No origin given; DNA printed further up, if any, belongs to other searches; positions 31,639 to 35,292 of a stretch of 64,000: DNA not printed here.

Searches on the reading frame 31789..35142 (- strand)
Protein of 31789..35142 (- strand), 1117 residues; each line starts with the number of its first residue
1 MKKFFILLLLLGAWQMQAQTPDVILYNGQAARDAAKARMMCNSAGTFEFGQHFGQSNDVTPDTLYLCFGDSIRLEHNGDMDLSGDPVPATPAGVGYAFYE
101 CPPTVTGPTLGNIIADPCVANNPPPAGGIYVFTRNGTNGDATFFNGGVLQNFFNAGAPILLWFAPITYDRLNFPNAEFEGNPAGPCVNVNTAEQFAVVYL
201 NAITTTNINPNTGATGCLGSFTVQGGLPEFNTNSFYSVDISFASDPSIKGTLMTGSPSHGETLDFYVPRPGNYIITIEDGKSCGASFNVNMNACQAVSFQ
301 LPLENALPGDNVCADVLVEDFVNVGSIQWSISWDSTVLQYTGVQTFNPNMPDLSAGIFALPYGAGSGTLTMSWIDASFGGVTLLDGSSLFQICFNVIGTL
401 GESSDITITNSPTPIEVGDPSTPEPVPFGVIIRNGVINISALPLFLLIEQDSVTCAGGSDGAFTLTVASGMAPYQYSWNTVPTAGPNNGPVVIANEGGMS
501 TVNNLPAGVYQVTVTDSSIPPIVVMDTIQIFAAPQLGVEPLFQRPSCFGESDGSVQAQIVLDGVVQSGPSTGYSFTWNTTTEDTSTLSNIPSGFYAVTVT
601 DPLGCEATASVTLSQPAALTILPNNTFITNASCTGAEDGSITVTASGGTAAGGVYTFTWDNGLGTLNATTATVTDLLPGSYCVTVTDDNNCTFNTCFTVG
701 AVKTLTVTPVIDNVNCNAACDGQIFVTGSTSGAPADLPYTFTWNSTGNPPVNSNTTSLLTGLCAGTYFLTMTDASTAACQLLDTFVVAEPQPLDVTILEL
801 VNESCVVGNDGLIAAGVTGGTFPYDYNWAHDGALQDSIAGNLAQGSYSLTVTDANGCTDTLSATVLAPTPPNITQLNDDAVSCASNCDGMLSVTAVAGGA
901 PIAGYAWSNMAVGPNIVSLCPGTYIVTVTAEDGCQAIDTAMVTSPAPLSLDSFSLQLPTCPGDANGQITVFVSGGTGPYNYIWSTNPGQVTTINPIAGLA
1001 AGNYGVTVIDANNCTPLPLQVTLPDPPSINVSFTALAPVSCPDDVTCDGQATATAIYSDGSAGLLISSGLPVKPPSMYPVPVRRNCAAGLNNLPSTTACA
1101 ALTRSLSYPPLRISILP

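Call 72: search_protein_families(library=pfam, proteins=[window:31789-35142:-], max_evalue=0.00001)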
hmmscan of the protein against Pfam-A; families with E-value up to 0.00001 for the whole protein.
window:31789-35142:- (1117 aa): 1 family
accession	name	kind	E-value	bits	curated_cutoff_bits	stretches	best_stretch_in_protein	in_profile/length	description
PF13573.12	SprB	-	5.5e-37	125.6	28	3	626-663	2-36/37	SprB repeat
